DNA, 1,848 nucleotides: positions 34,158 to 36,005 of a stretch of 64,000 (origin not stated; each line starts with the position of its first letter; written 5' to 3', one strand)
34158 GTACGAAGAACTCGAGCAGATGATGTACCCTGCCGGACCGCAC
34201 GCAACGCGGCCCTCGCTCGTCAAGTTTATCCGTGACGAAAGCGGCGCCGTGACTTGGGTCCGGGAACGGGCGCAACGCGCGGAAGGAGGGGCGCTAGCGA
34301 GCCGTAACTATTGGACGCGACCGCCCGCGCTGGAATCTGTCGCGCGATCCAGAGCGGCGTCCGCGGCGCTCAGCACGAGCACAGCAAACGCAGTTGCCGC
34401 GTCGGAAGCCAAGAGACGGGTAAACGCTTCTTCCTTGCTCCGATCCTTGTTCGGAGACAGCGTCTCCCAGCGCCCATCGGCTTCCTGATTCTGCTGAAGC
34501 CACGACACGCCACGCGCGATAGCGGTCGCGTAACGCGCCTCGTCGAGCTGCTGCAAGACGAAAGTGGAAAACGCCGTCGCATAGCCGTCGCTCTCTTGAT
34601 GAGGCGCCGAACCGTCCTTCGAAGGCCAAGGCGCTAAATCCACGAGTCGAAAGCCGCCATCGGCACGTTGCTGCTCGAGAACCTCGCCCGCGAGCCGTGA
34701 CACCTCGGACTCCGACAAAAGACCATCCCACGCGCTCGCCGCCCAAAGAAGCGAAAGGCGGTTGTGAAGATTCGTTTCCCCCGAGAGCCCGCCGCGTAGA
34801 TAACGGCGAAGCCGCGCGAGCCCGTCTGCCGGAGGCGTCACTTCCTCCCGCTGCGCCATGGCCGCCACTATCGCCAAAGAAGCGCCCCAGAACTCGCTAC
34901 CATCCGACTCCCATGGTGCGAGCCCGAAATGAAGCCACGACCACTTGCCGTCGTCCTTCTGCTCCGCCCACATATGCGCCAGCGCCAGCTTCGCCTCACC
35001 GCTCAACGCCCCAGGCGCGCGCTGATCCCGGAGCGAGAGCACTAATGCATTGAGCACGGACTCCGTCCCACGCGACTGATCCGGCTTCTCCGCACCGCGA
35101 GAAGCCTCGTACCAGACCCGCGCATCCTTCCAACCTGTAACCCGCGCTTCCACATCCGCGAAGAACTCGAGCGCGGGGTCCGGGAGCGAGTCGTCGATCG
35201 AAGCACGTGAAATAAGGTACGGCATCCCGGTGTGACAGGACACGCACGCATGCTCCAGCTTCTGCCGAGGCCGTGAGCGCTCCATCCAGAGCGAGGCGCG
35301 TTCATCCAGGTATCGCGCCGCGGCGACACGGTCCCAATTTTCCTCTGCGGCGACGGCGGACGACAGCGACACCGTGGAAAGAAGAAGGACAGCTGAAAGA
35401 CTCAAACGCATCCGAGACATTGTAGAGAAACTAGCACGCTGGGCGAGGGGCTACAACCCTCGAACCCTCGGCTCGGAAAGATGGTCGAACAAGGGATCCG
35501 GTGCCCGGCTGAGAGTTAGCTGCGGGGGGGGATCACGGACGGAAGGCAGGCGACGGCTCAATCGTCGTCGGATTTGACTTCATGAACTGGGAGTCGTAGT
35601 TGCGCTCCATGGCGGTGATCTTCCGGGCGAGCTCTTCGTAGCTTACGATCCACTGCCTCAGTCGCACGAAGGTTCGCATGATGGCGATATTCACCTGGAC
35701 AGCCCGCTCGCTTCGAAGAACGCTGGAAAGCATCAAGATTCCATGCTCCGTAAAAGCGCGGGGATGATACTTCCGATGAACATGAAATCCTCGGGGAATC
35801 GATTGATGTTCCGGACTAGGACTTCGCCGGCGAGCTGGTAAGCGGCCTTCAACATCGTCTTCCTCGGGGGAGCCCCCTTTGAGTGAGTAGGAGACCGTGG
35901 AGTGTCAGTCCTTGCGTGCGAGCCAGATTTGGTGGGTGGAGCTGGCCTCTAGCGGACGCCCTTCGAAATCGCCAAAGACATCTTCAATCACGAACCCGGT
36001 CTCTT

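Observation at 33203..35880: Mini-island bracketed by two ORF6N-domain genes (one intact, one frameshifted) carrying a secreted CxxCH plus prenyltransferase-repeat protein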

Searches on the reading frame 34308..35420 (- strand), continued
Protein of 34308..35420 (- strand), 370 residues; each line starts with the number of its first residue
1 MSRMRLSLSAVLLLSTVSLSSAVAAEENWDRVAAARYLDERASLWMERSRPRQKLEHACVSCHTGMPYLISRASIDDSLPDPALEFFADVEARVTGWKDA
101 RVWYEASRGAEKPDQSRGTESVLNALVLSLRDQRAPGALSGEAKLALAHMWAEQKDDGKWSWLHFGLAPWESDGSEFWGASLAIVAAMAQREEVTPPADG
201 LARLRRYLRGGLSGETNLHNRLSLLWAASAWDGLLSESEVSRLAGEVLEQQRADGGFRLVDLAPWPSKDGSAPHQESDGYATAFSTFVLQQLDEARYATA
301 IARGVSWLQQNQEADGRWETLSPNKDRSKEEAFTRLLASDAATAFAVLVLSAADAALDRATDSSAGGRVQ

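Call 30: find_related_loci(query=A1, collection=genome_contigs, flank=6000)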
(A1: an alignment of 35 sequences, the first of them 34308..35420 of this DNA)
Query A1 (370 aa) in genome_contigs; peptide patterns used: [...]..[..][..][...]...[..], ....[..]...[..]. (x = any residue, [..] = any of these).
599 stretches matched a pattern (row limit reached: there are more); 562 encode a relative of the query (tblastn E <= 1e-3); the best 80 are kept; 80 distinct loci.
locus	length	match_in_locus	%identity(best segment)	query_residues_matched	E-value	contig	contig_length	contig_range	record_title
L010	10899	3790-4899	91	1-370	0e+0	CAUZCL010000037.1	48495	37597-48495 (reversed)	MAG: Acidobacteria bacterium bin61 isolate CB27_AW.28 genome assembly, contig: Ga0310120_10000215, whole genome shotgun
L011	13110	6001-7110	86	1-370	0e+0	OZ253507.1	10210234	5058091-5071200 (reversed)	MAG: Candidatus Marinacidobacterales bacterium isolate be89a19c-e000-4bee-9fbc-49585ca06e7f genome assembly, chromosome:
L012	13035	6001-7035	79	20-364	3e-178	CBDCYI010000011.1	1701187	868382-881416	MAG: Candidatus Marinacidobacterales bacterium isolate b59a947e-d931-455a-aa23-38fe8c6b6c4e genome assembly, contig: con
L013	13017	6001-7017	65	14-353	4e-144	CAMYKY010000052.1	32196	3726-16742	MAG: uncultured Acidobacteria bacterium isolate FCS_M_Acidobacteriota_01 genome assembly, contig: scaffold_1537, whole g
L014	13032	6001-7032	64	9-352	3e-139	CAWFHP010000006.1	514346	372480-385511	MAG: uncultured Acidobacteriota bacterium isolate MFD05684.bin.1.164 genome assembly, contig: contig_31304, whole genome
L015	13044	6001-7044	56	3-352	2e-119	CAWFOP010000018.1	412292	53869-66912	MAG: uncultured Acidobacteriota bacterium isolate MFD05684.bin.1.257 genome assembly, contig: contig_67497, whole genome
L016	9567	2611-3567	45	29-351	6e-74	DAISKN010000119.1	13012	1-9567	MAG TPA_asm: Acidobacteriota bacterium isolate CTOTU25575 NODE_2066_length_13012_cov_4.359651, whole genome shotgun sequ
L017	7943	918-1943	44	27-354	3e-68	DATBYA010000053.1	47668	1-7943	MAG TPA_asm: Candidatus Sulfotelmatobacter sp. isolate SMAG_U7581 k141_2829302, whole genome shotgun sequence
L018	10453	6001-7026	43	27-354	2e-67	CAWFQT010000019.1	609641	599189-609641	MAG: uncultured Acidobacteriaceae bacterium isolate MFD05841.bin.2.209 genome assembly, contig: contig_4715, whole genom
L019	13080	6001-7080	40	8-353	3e-66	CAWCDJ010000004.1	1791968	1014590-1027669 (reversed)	MAG: Bryobacterales bacterium isolate MFD05502.bin.1.198 genome assembly, contig: contig_30541, whole genome shotgun seq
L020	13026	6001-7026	43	27-354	3e-66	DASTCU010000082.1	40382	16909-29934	MAG TPA_asm: Candidatus Sulfotelmatobacter sp. isolate SMAG_U801 k141_508444, whole genome shotgun sequence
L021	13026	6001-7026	43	27-354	7e-66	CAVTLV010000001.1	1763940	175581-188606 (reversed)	MAG: uncultured Acidobacteriota bacterium isolate MFD05705.bin.1.239 genome assembly, contig: contig_11104, whole genome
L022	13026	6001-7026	43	27-354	2e-65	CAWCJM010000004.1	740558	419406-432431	MAG: uncultured Acidobacteriaceae bacterium isolate MFD00731.bin.2.170 genome assembly, contig: contig_42641, whole geno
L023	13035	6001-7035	41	13-354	2e-65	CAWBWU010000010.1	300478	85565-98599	MAG: Bryobacterales bacterium isolate MFD04580.bin.1.121 genome assembly, contig: contig_662, whole genome shotgun seque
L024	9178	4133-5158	42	27-354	2e-65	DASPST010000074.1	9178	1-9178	MAG TPA_asm: Terriglobales bacterium isolate SMAG_U12258 k141_1359038, whole genome shotgun sequence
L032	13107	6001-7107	38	2-355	2e-62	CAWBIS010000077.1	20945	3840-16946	MAG: Terriglobia bacterium isolate MFD04752.bin.3.16 genome assembly, contig: contig_158937, whole genome shotgun sequen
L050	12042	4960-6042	40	24-369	2e-60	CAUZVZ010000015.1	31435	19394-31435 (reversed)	MAG: Gemmatimonadales bacterium UBA6960 isolate CB11b_AW.113 genome assembly, contig: Ga0310124_10000356, whole genome s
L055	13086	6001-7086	39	7-351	4e-60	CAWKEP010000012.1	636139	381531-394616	MAG: Bryobacterales bacterium isolate MFD04540.bin.2.84 genome assembly, contig: contig_30064, whole genome shotgun sequ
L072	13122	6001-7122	39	1-363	5e-59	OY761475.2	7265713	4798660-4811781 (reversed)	MAG: Vicinamibacterales bacterium isolate 01def6b1-0c8c-435d-859a-076764f3ef92 genome assembly, chromosome: 1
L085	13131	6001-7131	38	1-362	2e-58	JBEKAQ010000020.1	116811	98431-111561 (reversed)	MAG: Bryobacteraceae bacterium isolate SPRUCE 116 SPRUCE_116_20, whole genome shotgun sequence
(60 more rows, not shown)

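Call 52: search_protein_representatives(alignment_id=A1)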
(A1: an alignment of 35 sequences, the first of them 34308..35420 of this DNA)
Query: 35 sequences, 366 profile positions. Proteins with E-value up to 0.001 (for the whole library): 3862; up to 1e-10: 1562; up to 1e-30: 585. The best 150 are listed.
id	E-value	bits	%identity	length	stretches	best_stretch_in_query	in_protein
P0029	1.6e-154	530.6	-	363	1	4-362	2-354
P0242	4.8e-150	515.9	-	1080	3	29-361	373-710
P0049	4.5e-147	506.1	-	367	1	8-363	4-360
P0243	8.1e-139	478.9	-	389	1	20-364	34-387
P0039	4.9e-129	446.8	-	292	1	66-360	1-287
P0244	1.1e-127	442.3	-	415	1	11-361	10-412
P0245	1.4e-124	432.1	-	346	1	12-360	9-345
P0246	8.9e-123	426.2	-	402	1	14-364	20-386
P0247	3.7e-119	414.3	-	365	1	9-361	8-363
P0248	5.6e-114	397.2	-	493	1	10-362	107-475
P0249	8.8e-113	393.3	-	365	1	9-360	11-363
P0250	2.2e-112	392.0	-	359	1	15-361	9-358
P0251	3.2e-112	391.4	-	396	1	21-362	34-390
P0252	6.8e-112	390.3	-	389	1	8-363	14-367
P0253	1.4e-111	389.3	-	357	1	10-360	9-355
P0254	2.7e-111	388.4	-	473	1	17-359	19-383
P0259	3.2e-107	375.0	-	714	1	10-362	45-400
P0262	1.5e-106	372.8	-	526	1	16-358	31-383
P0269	9.0e-98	343.9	-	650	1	21-361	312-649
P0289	5.7e-90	318.2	-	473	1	33-363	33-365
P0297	1.5e-85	303.7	-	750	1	28-361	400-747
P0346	1.1e-69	251.4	-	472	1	15-363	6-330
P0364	2.2e-66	240.6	-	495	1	31-362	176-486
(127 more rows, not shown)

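Call 55: search_protein_families(library=pfam, proteins=[P0242, P0259, P0269, P0297, P0248, P0262, P0254, P0289, P0346, P0364], max_evalue=0.001)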
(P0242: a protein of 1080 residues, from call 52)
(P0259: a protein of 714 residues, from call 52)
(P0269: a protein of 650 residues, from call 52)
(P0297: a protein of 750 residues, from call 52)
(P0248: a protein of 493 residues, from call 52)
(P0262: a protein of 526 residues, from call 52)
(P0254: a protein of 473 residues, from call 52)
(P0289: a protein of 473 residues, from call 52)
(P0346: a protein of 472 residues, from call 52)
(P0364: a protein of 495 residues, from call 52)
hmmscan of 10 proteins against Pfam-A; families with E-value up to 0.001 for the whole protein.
P0242 (1080 aa): 4 families
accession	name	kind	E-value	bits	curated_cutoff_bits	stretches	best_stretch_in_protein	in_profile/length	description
PF13243.12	SQHop_cyclase_C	-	2.8e-27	96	26.1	3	992-1073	187-264/319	Squalene-hopene cyclase C-terminal domain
PF07678.20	TED_complement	-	3.9e-15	56.2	22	1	629-736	87-188/312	A-macroglobulin TED domain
PF13249.12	SQHop_cyclase_N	-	1.3e-06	28.3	26.2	0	951-1024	40-106/291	Squalene-hopene cyclase N-terminal domain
PF04324.20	Fer2_BFD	-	0.00028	21.6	26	0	54-81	22-49/50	BFD-like [2Fe-2S] binding domain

P0259 (714 aa): 1 family
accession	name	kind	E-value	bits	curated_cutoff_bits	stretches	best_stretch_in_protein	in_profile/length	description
PF13243.12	SQHop_cyclase_C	-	2.3e-10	40.5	26.1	2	327-398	188-258/319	Squalene-hopene cyclase C-terminal domain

P0269 (650 aa): 7 families
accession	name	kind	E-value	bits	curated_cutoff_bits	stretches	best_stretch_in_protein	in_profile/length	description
PF20434.5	BD-FAE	-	2.8e-52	177.8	26.8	1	50-261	2-214/215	BD-FAE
PF07859.19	Abhydrolase_3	-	2.6e-24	86.6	25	1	65-281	1-208/210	alpha/beta hydrolase fold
PF00326.27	Peptidase_S9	-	1.5e-10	41.4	22.6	1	214-281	120-189/213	Prolyl oligopeptidase family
PF00135.34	COesterase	-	2.2e-05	24.1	27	1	51-150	90-199/515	Carboxylesterase family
PF13243.12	SQHop_cyclase_C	-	7.6e-05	22.3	26.1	1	532-649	152-259/319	Squalene-hopene cyclase C-terminal domain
PF02129.25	Peptidase_S15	-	0.00081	19.6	23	0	43-157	1-118/262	X-Pro dipeptidyl-peptidase (S15 family)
PF07678.20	TED_complement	-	0.00088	18.9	22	0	552-648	76-164/312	A-macroglobulin TED domain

P0297 (750 aa): 5 families
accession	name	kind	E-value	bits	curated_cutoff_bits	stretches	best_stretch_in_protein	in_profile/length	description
PF00034.26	Cytochrom_C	-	6.6e-10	40.6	21.3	1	267-301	4-39/90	Cytochrome c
PF13442.11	Cytochrome_CBB3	-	2.4e-09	37.8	27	1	266-307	5-41/68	Cytochrome C oxidase, cbb3-type, subunit III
PF13646.12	HEAT_2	-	5.8e-07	30.2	27.7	2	114-185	13-87/88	HEAT repeats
PF11838.14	ERAP1_C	-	5.2e-06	26.6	38.2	0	143-264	165-290/318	ERAP1-like C-terminal domain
PF13243.12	SQHop_cyclase_C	-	1.6e-05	24.6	26.1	1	672-710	2-40/319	Squalene-hopene cyclase C-terminal domain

P0248 (493 aa): 1 family
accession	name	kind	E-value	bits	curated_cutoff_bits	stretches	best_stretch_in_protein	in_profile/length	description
PF13243.12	SQHop_cyclase_C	-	0.00054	19.5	26.1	0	401-475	188-260/319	Squalene-hopene cyclase C-terminal domain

P0262 (526 aa): 0 families

P0254 (473 aa): 0 families

P0289 (473 aa): 1 family
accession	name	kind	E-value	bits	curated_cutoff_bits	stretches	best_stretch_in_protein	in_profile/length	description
PF08334.16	T2SSG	-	1.2e-19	70.7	21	1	372-469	5-105/108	Type II secretion system (T2SS), protein G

P0346 (472 aa): 2 families
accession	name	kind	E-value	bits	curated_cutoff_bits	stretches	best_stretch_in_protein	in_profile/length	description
PF16694.10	Cytochrome_P460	-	4e-29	102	27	1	341-468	1-125/125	Cytochrome P460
PF13243.12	SQHop_cyclase_C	-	2e-05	24.2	26.1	1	255-315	5-63/319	Squalene-hopene cyclase C-terminal domain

P0364 (495 aa): 1 family
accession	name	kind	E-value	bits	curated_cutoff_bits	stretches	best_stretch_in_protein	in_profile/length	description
PF13243.12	SQHop_cyclase_C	-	7.7e-09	35.5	26.1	2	378-460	210-287/319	Squalene-hopene cyclase C-terminal domain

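Call 57: search_protein_families(library=pfam, proteins=[L022:7397-10630:+, L085:7361-10774:+, L055:7187-9625:+, L072:7215-8462:+, L013:1963-4773:+, L050:2155-3948:+, L085:4917-5786:+, L032:7607-8143:-], max_evalue=0.0001)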
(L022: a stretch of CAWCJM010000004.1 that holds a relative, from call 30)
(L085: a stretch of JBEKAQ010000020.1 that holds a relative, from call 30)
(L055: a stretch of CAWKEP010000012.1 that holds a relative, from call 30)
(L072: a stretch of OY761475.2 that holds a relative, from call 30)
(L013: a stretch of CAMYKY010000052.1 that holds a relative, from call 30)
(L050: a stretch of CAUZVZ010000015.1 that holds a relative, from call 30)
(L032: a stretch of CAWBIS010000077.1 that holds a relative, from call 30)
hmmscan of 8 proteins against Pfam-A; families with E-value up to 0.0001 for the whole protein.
L022:7397-10630:+ (1077 aa): 11 families
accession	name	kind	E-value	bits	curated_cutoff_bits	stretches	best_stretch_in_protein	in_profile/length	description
PF00069.31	Pkinase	-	4.6e-48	164.3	31.7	1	9-265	1-256/263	Protein kinase domain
PF07714.23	PK_Tyr_Ser-Thr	-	3.5e-32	112.1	23.1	1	11-236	3-226/258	Protein tyrosine and serine/threonine kinase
PF13424.12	TPR_12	-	7.4e-27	93.8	30.1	3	781-850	5-76/77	Tetratricopeptide repeat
PF17874.7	TPR_MalT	-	9.1e-17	61.8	45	1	774-1051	35-314/336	MalT-like TPR region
PF07719.23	TPR_2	-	1e-12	47.5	27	0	821-848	3-30/34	Tetratricopeptide repeat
PF14559.12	TPR_19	-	4.3e-12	46.6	25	1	949-1007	1-55/68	Tetratricopeptide repeat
PF13374.12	TPR_10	-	3.1e-10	40.2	27.5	0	699-730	2-33/42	Tetratricopeptide repeat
PF03109.22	ABC1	-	4.4e-10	39.6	22.9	1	80-169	141-230/244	ABC1 atypical kinase-like domain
PF00515.34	TPR_1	-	1.1e-08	35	27.8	0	820-847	2-29/34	Tetratricopeptide repeat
PF03783.19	CsgG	-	4.6e-07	29.8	20.8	0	319-405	5-97/210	Curli production assembly/transport component CsgG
PF13428.12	TPR_14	-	1.5e-06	28.7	23.5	0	557-590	10-43/44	Tetratricopeptide repeat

L085:7361-10774:+ (1137 aa): 3 families
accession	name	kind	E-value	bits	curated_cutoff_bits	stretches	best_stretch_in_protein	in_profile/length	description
PF25183.1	OMP_b-brl_4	-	1.2e-193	646.3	30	1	268-1130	1-838/838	Outer membrane beta barrel domain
PF13620.12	CarboxypepD_reg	-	8e-17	61.8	32.3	1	58-137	2-81/82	Carboxypeptidase regulatory-like domain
PF00593.30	TonB_dep_Rec_b-barrel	-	8e-07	29.7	27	1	459-756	60-242/436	TonB dependent receptor-like, beta-barrel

L055:7187-9625:+ (812 aa): 4 families
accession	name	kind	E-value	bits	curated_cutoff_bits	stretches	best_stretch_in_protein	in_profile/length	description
PF01011.28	PQQ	-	2e-177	591.9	26.7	1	40-665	1-595/595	Glucose/ethanol/alcohol dehydrogenase, beta-propeller domain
PF13360.13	PQQ_2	-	2e-20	73.9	27.6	1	235-393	4-107/233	Outer membrane protein assembly factor BamB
PF13442.11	Cytochrome_CBB3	-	1.1e-09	38.9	27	1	713-784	1-68/68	Cytochrome C oxidase, cbb3-type, subunit III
PF00034.26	Cytochrom_C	-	8.6e-05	24.2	21.3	0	715-787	1-89/90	Cytochrome c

L072:7215-8462:+ (415 aa): 4 families
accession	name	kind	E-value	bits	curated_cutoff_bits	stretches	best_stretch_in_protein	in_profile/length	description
PF01436.27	NHL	-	5.3e-20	70.8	20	1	286-313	1-28/28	NHL repeat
PF08450.18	SGL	-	3.1e-08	34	26.3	0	285-324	183-221/246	SMP-30/Gluconolactonase/LRE-like region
PF13449.12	Phytase-like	-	1.3e-05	25.7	27.6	0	325-400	2-84/284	Esterase-like activity of phytase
PF06739.17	SBBP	-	1.8e-05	25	20.5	0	381-398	10-27/38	Beta-propeller repeat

L013:1963-4773:+ (936 aa): 3 families
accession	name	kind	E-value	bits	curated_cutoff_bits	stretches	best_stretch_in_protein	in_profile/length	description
PF02837.24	Glyco_hydro_2_N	-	9.5e-15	55.4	28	1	51-169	3-133/169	Glycosyl hydrolases family 2, sugar binding domain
PF00703.27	Glyco_hydro_2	-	6.6e-09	36.9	23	1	204-299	3-109/109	Glycosyl hydrolases family 2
PF02836.23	Glyco_hydro_2_C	-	5e-06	26.3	21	1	395-530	103-211/302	Glycosyl hydrolases family 2, TIM barrel domain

L050:2155-3948:+ (597 aa): 4 families
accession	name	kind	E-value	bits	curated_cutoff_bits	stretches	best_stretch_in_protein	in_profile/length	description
PF00664.28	ABC_membrane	-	2.5e-38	132.8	28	1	33-302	2-273/274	ABC transporter transmembrane region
PF00005.33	ABC_tran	-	1.5e-31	110.3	25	1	365-514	1-137/137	ABC transporter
PF13304.12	AAA_21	-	3.4e-07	31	27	0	438-542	220-298/304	AAA domain, putative AbiEii toxin, Type IV TA system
PF13401.12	AAA_22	-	2.7e-05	24.9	27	0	376-514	6-95/130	AAA domain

L085:4917-5786:+ (289 aa): 1 family
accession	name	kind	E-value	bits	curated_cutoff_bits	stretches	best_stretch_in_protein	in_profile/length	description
PF00082.27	Peptidase_S8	-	5.6e-12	46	21.8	1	58-184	1-150/288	Subtilase family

L032:7607-8143:- (178 aa): 0 families

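Call 65: search_protein_families(library=padloc, proteins=[window:34308-35420:-], max_evalue=0.01)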
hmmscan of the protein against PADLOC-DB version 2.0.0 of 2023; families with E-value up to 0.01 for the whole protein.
window:34308-35420:- (370 aa): 0 families

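Call 99: search_protein_families(library=pfam, proteins=[L001:7468-8424:+, L001:8384-8845:+, L001:8955-9641:-, L001:4602-7475:+], max_evalue=0.01)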
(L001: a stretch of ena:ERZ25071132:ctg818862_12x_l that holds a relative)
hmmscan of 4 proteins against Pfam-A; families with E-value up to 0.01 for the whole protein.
L001:7468-8424:+ (318 aa): 2 families
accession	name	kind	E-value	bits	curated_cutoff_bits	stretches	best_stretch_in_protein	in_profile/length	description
PF16640.11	Big_3_5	-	8.3e-05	23.5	35.5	1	205-262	16-73/88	Bacterial Ig-like domain (group 3)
PF14344.12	DUF4397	-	0.00024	22.1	30.6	0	60-114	22-77/119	Domain of unknown function (DUF4397)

L001:8384-8845:+ (153 aa): 0 families

L001:8955-9641:- (228 aa): 0 families

L001:4602-7475:+ (957 aa): 32 families (the best 25 are shown)
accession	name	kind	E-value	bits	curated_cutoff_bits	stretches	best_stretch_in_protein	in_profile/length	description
PF13432.12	TPR_16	-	6.4e-35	119.6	32.7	8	786-842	1-57/65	Tetratricopeptide repeat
PF07719.23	TPR_2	-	1.3e-32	109.6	27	3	784-814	3-33/34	Tetratricopeptide repeat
PF14559.12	TPR_19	-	2.6e-28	98.6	25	3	792-852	1-61/68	Tetratricopeptide repeat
PF13428.12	TPR_14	-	2.6e-26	89.8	23.5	4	607-650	1-44/44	Tetratricopeptide repeat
PF00515.34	TPR_1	-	5.1e-24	83.5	27.8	1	852-879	3-30/34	Tetratricopeptide repeat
PF13181.12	TPR_8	-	1.9e-23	81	25.7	1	786-813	5-32/34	Tetratricopeptide repeat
PF13414.12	TPR_11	-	3.3e-22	78.3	26.8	1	791-830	3-42/42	TPR repeat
PF13431.12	TPR_17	-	1.1e-20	72.5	24.4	0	846-870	9-33/34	Tetratricopeptide repeat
PF13424.12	TPR_12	-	1.9e-20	73.2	30.1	3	851-915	4-72/77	Tetratricopeptide repeat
PF13174.12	TPR_6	-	7.5e-18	64.3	26.3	0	642-672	1-31/33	Tetratricopeptide repeat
PF23914.1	TPR_CcmH_CycH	-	8.2e-18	65.2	42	2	500-596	41-140/158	Cytochrome c-type biogenesis protein H TPR domain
PF12895.13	ANAPC3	-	9.5e-12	45.5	27.2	0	524-601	4-80/82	Anaphase-promoting complex, cyclosome, subunit 3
PF13371.12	TPR_9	-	1.4e-11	44.7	35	1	554-603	6-55/73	Tetratricopeptide repeat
PF21545.3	T7SS_EccA1_N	-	3.7e-09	36.7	27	1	790-932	107-248/272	T7SS, ESX-1 secretion system protein EccA1, N-terminal domain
PF23300.3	HEAT_Nup120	-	9.6e-09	35.7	29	1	596-635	15-54/170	Nucleoporin Nup120, HEAT repeats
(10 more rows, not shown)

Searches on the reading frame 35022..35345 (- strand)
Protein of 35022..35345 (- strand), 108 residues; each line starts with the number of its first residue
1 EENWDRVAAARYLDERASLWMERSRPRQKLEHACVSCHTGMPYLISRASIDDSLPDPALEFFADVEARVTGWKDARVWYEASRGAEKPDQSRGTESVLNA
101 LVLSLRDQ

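Call 71: search_solved_structures(query=window:35022-35345:-, max_evalue=10)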
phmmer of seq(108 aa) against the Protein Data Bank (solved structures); distinct sequences matched with E-value up to 10: 1.
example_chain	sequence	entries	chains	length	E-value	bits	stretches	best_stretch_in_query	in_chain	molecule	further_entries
3d00_A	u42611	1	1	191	1.8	11.8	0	41-93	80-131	Tungsten formylmethanofuran dehydrogenase subunit E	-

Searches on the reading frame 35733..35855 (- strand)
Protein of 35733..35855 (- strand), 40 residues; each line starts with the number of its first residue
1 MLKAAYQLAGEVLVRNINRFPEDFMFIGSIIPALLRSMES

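Call 3: search_protein_families(library=pfam, proteins=[window:35733-35855:-], max_evalue=0.1)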
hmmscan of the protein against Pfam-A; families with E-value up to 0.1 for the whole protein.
window:35733-35855:- (40 aa): 1 family
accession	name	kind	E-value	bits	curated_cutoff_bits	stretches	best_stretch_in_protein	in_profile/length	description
PF10543.14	ORF6N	-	0.034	14.9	27.8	1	14-26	33-45/86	ORF6N domain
